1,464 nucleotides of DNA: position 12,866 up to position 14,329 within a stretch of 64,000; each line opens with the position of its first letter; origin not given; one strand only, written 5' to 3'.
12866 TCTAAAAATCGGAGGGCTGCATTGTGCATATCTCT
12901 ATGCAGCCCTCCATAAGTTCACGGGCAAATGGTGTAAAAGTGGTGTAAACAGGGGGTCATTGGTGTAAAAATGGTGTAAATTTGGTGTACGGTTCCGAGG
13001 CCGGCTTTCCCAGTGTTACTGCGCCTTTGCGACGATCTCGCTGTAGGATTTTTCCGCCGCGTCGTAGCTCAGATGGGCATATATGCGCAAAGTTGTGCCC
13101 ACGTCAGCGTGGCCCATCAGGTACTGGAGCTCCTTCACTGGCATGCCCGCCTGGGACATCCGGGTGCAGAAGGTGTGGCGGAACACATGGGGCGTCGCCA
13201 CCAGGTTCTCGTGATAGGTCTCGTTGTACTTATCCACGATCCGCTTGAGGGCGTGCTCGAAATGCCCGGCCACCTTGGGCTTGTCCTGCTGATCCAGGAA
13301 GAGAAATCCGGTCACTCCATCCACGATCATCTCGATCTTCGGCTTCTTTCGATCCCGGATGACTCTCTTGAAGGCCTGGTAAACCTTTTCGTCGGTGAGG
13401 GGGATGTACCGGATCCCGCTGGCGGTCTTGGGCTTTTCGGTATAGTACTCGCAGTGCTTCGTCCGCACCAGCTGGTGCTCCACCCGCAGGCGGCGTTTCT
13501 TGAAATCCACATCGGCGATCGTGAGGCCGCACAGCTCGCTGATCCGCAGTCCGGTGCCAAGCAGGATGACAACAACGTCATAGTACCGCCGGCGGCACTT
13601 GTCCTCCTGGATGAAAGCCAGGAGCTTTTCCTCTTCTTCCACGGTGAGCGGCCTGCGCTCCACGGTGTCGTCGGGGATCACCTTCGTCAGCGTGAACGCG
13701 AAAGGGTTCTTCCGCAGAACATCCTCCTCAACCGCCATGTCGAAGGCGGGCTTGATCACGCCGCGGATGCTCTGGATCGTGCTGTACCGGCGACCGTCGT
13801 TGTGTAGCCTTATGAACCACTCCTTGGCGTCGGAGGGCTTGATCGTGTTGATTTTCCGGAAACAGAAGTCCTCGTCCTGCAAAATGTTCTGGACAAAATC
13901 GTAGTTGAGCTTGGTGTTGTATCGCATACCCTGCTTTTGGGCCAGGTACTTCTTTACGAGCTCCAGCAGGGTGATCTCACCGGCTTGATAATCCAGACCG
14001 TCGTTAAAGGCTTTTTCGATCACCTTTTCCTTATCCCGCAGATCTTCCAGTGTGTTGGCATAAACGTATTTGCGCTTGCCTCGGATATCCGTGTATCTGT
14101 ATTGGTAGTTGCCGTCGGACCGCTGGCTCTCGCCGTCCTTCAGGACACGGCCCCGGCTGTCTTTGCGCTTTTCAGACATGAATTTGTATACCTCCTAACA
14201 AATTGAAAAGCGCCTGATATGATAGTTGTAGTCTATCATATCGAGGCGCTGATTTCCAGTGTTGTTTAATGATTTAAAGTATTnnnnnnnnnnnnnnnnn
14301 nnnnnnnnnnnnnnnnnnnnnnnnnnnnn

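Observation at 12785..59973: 47-kb insertion that rebuilds its target gene by replacing the 5' end of the LMW-PTP gene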

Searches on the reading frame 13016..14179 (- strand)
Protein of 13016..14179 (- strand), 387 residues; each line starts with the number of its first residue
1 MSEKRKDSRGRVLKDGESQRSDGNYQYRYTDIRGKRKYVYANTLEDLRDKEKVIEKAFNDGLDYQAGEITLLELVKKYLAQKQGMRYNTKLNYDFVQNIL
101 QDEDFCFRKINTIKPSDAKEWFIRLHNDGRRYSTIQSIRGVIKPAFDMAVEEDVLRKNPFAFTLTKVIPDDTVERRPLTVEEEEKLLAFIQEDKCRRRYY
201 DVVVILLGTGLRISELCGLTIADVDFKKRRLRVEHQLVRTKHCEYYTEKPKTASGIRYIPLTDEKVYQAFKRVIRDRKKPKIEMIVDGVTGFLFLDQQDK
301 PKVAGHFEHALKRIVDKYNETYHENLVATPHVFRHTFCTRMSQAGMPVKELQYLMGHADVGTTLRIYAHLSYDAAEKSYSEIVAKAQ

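Call 10: search_protein_families(library=pfam, proteins=[window:13016-14179:-], max_evalue=0.01)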
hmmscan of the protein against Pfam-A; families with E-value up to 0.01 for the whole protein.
window:13016-14179:- (387 aa): 4 families
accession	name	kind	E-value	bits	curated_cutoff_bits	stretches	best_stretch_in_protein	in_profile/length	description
PF00589.27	Phage_integrase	-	1.6e-37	129.3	27.1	1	178-372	3-170/172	Phage integrase family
PF02920.21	Integrase_DNA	-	2.1e-21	76.1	27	1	1-56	1-68/70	DNA binding domain of tn916 integrase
PF16795.10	Phage_integr_3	-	0.0051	17.2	27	0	324-384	104-160/161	Archaeal phage integrase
PF13102.12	Phage_int_SAM_5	-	0.0058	17.4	22.3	0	70-161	1-94/98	Phage integrase SAM-like domain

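Call 37: find_related_loci(query=window:13016-14179:-, collection=metagenome_contigs, flank=10000)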
Query window:13016-14179:- (387 aa) in metagenome_contigs; peptide patterns used: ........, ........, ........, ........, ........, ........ (x = any residue, [..] = any of these).
235 stretches matched a pattern; 21 encode a relative of the query (tblastn E <= 1e-3); 21 distinct loci.
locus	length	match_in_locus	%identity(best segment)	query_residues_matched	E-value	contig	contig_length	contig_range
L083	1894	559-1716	72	1-386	0e+0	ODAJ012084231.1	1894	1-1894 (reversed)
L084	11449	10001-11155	73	1-386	0e+0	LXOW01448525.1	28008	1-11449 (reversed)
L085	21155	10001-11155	71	1-386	0e+0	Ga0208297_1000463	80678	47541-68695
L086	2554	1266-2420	71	1-386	0e+0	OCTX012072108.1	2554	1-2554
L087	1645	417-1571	71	1-386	0e+0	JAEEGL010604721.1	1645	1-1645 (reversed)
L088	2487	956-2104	63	1-384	0e+0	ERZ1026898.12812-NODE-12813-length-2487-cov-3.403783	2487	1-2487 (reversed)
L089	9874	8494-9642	63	1-384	3e-171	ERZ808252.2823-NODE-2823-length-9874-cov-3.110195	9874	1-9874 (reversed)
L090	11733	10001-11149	63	1-384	8e-171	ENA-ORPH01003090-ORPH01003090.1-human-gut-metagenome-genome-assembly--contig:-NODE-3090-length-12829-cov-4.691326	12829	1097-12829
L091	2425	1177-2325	63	1-384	0e+0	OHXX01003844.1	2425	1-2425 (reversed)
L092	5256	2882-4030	63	1-384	2e-172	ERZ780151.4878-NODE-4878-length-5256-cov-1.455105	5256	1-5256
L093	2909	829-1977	63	1-384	2e-179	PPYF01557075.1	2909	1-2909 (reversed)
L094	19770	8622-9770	63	1-384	2e-169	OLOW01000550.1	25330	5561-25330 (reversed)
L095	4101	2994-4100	64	1-370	4e-171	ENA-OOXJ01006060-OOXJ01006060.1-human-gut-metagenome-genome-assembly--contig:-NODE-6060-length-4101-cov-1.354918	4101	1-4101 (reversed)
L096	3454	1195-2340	61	1-383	5e-164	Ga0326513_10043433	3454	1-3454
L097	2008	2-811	64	113-383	3e-126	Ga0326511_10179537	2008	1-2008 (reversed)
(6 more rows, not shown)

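Call 46: search_dna_similar(query=window:13016-14179:-, collection=plasmids, mode=protein, max_rows=12)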
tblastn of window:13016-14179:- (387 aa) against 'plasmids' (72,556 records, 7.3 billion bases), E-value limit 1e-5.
Records with a match: 627; places in all: 721; records where one place covers at least 80% of the query: 88.
Best place of each record, by identity: <60% 627.
By first word of the organism name: Enterococcus 190; Bacillus 146; Geobacillus 20; Streptomyces 19; Ligilactobacillus 17; Clostridium 14; Clostridioides 14; Klebsiella 13; Parageobacillus 12; Serratia 8; and 89 more.
By predicted mobility (MOB-suite, as given by PLSDB): non-mobilizable 319; conjugative 207; mobilizable 101.
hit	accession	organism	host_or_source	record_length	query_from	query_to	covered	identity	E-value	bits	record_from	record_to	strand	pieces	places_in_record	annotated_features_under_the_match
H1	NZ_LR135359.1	Enterococcus faecium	-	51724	1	384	99%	45.6%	4e-105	347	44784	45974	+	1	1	site-specific integrase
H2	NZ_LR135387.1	Enterococcus faecium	-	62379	1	384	99%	45.6%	4e-105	347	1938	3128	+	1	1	site-specific integrase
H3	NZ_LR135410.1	Enterococcus faecium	-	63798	1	384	99%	45.6%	4e-105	347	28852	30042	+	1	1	site-specific integrase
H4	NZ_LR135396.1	Enterococcus faecium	-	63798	1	384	99%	45.6%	4e-105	347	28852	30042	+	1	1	site-specific integrase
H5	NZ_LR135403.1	Enterococcus faecium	-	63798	1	384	99%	45.6%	4e-105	347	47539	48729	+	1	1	site-specific integrase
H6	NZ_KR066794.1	Enterococcus faecium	-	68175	1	384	99%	45.6%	4e-105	347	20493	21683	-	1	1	site-specific integrase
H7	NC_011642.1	Enterococcus faecalis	-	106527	1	384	99%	45.6%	4e-105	347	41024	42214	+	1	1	site-specific integrase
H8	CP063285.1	Enterococcus faecium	Homo sapiens,rectal swab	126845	1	384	99%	45.6%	4e-105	347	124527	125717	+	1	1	site-specific integrase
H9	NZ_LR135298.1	Enterococcus faecium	-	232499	1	384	99%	45.6%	4e-105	347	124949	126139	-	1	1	site-specific integrase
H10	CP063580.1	Enterococcus faecium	Homo sapiens,rectal swab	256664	1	384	99%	45.6%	4e-105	347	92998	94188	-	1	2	site-specific integrase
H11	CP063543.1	Enterococcus faecium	Homo sapiens,rectal swab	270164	1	384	99%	45.6%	4e-105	347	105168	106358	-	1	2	site-specific integrase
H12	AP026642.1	Enterococcus faecium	Homo sapiens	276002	1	384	99%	45.6%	4e-105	347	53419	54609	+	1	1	integrase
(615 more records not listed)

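Call 47: search_solved_structures(query=window:13016-14179:-, max_evalue=0.001)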
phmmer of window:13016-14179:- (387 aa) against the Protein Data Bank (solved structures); distinct sequences matched with E-value up to 0.001: 12.
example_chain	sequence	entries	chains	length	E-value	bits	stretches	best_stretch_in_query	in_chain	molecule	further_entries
6emy_A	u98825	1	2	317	6.6e-87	295.2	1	69-379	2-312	Int protein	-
6en0_A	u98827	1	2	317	9.2e-87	294.7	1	69-379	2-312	Int protein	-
6emz_A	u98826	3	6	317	2.4e-86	293.3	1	69-379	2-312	Int protein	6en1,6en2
5hxy_A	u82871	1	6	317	2.8e-14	56.2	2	327-380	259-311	Tyrosine recombinase XerA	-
4a8e_A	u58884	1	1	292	1.1e-11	47.7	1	292-372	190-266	PROBABLE TYROSINE RECOMBINASE XERC-LIKE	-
1a0p_A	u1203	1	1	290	2e-11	46.8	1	138-373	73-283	SITE-SPECIFIC RECOMBINASE XERD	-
5dcf_A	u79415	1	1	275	1.1e-10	44.4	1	192-374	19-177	Tyrosine recombinase XerD,DNA translocase FtsK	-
3nkh_A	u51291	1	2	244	1.8e-09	40.3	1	208-372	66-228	Integrase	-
1bb8_A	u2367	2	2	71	4.6e-09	39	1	3-42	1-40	INTEGRASE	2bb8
1b69_A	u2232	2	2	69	5.1e-09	38.9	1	3-43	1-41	PROTEIN (INTEGRASE)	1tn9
2a3v_A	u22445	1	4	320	7.4e-07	31.8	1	323-371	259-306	site-specific recombinase IntI4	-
9i5v_14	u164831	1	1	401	3.3e-05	26.3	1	328-380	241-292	Ribosome-associated translation inhibitor RaiA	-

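Call 48: get_annotated_region(hit=H7, flank=6000)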
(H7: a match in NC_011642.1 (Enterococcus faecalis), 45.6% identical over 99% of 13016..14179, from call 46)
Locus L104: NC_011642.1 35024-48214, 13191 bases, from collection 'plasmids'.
description: Enterococcus faecalis plasmid pMG2200, complete sequence
organism: Enterococcus faecalis (NCBI taxid 1351)
taxonomy: Bacteria; Bacillota; Bacilli; Lactobacillales; Enterococcaceae; Enterococcus; Enterococcus faecalis
host: -; source: -; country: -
typing (MOB-suite, as given by PLSDB): conjugative; replicon rep_cluster_980; relaxase MOBP,MOBP; mating-pair formation MPF_T
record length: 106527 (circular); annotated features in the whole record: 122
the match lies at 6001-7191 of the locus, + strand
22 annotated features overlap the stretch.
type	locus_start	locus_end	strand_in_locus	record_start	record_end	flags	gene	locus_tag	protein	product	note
CDS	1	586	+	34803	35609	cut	-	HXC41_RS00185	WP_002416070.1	D-Ala-D-Ala carboxypeptidase VanY-B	-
predicted_resistance_gene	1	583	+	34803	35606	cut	vanY-B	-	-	D-Ala-D-Ala carboxypeptidase VanY-B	predicted by amrfinderplus; class GLYCOPEPTIDE; identity 100.0%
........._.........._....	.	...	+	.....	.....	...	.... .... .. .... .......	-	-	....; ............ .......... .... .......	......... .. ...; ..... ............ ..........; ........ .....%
predicted_resistance_gene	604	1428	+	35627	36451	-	vanW-B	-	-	glycopeptide resistance accessory protein VanW-B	predicted by amrfinderplus; class GLYCOPEPTIDE; identity 100.0%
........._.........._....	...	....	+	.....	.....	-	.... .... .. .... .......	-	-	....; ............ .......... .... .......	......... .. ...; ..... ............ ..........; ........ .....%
CDS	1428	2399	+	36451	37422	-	-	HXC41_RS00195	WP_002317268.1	D-lactate dehydrogenase VanH-B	-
predicted_resistance_gene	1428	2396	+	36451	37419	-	vanH-B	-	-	D-lactate dehydrogenase VanH-B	predicted by amrfinderplus; class GLYCOPEPTIDE; identity 100.0%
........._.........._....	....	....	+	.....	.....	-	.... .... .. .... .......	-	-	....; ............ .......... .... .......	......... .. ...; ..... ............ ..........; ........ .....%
predicted_resistance_gene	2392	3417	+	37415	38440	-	vanB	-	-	D-alanine--(R)-lactate ligase VanB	predicted by amrfinderplus; class GLYCOPEPTIDE; identity 100.0%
CDS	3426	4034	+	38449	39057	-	-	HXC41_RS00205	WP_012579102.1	D-Ala-D-Ala dipeptidase VanX-B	-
predicted_resistance_gene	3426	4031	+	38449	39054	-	vanX-B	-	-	D-Ala-D-Ala dipeptidase VanX-B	predicted by amrfinderplus; class GLYCOPEPTIDE; identity 100.0%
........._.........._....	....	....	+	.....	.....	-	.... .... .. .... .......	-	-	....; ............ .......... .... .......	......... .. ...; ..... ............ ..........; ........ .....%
CDS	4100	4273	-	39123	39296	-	-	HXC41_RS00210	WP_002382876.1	hypothetical protein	-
CDS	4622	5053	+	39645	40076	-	-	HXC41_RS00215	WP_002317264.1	sigma-70 family RNA polymerase sigma factor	GO:0006352 - DNA-templated transcription initiation [Evidence IEA]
CDS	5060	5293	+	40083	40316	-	-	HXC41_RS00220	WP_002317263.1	helix-turn-helix domain-containing protein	-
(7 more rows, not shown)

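Call 49: search_solved_structures(query=window:13016-14179:-, max_evalue=1e-50, show_alignments=1)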
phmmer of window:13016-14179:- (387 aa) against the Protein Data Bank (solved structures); distinct sequences matched with E-value up to 1e-50: 3.
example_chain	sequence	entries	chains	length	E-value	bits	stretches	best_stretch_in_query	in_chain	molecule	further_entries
6emy_A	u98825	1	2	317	6.6e-87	295.2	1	69-379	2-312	Int protein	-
6en0_A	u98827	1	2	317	9.2e-87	294.7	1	69-379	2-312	Int protein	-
6emz_A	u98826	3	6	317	2.4e-86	293.3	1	69-379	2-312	Int protein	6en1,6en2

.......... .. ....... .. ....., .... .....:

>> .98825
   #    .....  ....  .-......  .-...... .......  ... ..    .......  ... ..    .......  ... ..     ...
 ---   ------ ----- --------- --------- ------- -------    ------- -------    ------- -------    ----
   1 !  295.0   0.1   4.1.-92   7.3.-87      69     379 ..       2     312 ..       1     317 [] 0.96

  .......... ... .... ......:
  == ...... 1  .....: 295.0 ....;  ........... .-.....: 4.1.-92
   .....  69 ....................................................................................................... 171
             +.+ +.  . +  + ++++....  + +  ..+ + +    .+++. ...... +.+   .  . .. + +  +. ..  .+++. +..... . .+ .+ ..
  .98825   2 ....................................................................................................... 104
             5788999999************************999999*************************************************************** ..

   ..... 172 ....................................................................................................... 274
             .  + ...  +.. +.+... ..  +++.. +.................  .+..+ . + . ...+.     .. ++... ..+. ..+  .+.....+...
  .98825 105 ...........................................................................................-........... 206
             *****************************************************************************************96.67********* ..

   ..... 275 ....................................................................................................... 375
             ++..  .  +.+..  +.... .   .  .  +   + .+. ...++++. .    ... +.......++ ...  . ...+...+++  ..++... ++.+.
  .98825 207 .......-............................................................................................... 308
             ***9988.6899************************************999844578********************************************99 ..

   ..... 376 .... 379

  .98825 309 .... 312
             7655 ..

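Call 55: search_protein_families(library=ncbifam, proteins=[window:13016-14179:-], max_evalue=0.001)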
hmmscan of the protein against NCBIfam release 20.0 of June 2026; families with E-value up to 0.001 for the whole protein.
window:13016-14179:- (387 aa): 11 families
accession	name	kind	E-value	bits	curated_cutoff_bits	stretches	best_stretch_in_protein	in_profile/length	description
NF040815.2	recomb_XerA_Arch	equivalog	8.2e-29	101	220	1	83-379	10-263/263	site-specific tyrosine recombinase/integron integrase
TIGR02224.1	recomb_XerC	equivalog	1.9e-25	89.9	335.15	1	79-385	7-292/295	tyrosine recombinase XerC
TIGR02225.1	recomb_XerD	equivalog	4.7e-23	81.9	329.6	1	78-381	6-285/290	site-specific tyrosine recombinase XerD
NF001399.0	PRK00283.1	subfamily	4.8e-21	75.3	279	1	85-381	22-294/300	tyrosine recombinase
NF003462.0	PRK05084.1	equivalog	1.5e-16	60.1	267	2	294-381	272-355/360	tyrosine recombinase XerS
TIGR02249.1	integrase_gron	subfamily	3.3e-16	59.5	265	2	308-376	239-306/315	integron integrase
NF011946.0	PRK15417.1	equivalog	3.9e-11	42.7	435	1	307-371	257-316/337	integron integrase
NF002331.0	PRK01287.1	subfamily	7.8e-11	41.5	371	1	323-374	266-316/365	site-specific tyrosine recombinase XerC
NF040693.1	recomb_GmtY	equivalog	1.3e-08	34.5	340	1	292-360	352-423/441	gamma-mobile-trio recombinase GmtY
NF007370.0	PRK09870.1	subfamily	4.9e-08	32.8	221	1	171-364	6-174/200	tyrosine-type DNA invertase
NF007371.0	PRK09871.1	subfamily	0.00021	20.9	222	0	174-234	3-63/198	tyrosine-type DNA invertase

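Call 57: find_encoding_contigs(protein=window:13016-14179:-, flank=10000, max_places=10)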
Protein window:13016-14179:- (387 aa): 1 contig read that carries it; 1 place shown.
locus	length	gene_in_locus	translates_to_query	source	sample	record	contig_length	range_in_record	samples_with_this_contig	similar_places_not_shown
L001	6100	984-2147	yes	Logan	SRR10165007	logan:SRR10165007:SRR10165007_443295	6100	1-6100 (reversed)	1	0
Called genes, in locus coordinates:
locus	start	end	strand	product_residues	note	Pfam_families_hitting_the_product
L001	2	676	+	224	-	?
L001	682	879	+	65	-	PF09035:Tn916-Xis, PF12728:HTH_17 (weak)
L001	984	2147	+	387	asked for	PF02920:Integrase_DNA, PF00589:Phage_integrase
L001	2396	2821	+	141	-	PF01451:LMWPc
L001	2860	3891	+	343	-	PF03601:Cons_hypoth698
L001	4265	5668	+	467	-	PF01235:Na_Ala_symp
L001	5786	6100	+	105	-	?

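Call 62: find_homologous_proteins(query=window:13016-14179:-, max_evalue=1e-50)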
Query window:13016-14179:- (387 aa): 7807 proteins with E <= 1e-50 among 8000 candidates; the best 120 are listed.
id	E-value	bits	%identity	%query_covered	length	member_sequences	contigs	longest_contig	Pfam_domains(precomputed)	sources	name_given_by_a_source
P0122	2.7e-255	864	99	100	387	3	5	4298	PF02920.22,PF00589.28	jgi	-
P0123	5.6e-231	784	89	100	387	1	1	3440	PF02920.22,PF00589.28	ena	-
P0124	2.1e-218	743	83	100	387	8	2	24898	PF02920.22,PF00589.28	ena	-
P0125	1.0e-217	740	83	100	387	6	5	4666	PF02920.22,PF00589.28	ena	-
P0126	1.8e-202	690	79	100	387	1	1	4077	PF02920.22,PF00589.28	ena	-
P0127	3.6e-201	686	52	90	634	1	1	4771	PF02920.22,PF00589.28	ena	-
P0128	7.6e-196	669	75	100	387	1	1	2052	PF02920.22,PF00589.28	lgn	-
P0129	4.0e-191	653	73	98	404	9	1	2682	PF02920.22,PF00589.28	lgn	-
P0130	2.3e-190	651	73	100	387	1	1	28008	PF02920.22,PF00589.28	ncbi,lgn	-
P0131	9.9e-190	648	68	100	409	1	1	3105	PF02920.22,PF00589.28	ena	-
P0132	3.5e-189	647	72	100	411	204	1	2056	PF02920.22,PF00589.28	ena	-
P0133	4.0e-188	643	72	100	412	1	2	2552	PF02920.22,PF00589.28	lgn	-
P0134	9.8e-188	642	73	100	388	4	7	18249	PF02920.22,PF00589.28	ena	-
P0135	1.6e-187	641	71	100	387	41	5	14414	PF02920.22,PF00589.28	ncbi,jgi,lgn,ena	jgi:integrase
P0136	2.4e-187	641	71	100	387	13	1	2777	PF02920.22,PF00589.28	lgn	-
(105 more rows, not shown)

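Call 63: find_encoding_contigs(protein=P0122, flank=10000, max_places=10)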
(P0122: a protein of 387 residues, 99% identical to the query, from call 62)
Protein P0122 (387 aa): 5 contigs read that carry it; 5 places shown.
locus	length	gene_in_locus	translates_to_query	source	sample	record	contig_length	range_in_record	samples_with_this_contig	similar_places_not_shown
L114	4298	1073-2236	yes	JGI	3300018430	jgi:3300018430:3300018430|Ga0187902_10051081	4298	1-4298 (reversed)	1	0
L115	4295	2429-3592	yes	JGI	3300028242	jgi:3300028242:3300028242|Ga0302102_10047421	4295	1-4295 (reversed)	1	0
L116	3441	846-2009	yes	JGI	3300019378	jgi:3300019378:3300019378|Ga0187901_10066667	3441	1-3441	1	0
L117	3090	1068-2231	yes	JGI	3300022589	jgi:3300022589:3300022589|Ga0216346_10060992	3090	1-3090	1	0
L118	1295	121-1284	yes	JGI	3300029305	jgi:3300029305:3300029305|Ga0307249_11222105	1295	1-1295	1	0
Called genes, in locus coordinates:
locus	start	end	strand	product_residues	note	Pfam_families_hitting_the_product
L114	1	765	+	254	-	?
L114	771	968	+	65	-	PF09035:Tn916-Xis, PF12728:HTH_17 (weak)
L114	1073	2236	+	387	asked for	PF02920:Integrase_DNA, PF00589:Phage_integrase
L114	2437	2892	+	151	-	PF01451:LMWPc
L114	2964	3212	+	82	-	PF12116:SpoIIID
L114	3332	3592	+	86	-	PF04014:MazE_antitoxin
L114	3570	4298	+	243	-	?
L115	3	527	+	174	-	?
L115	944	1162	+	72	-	PF20075:DUF6471 (weak)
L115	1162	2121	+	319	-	PF01076:Mob_Pre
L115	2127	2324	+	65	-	PF09035:Tn916-Xis, PF12728:HTH_17 (weak)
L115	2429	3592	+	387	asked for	PF02920:Integrase_DNA, PF00589:Phage_integrase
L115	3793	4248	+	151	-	PF01451:LMWPc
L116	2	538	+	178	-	?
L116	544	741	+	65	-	PF09035:Tn916-Xis, PF12728:HTH_17 (weak)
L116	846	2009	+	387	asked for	PF02920:Integrase_DNA, PF00589:Phage_integrase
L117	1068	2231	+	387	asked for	PF02920:Integrase_DNA, PF00589:Phage_integrase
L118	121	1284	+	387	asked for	PF02920:Integrase_DNA, PF00589:Phage_integrase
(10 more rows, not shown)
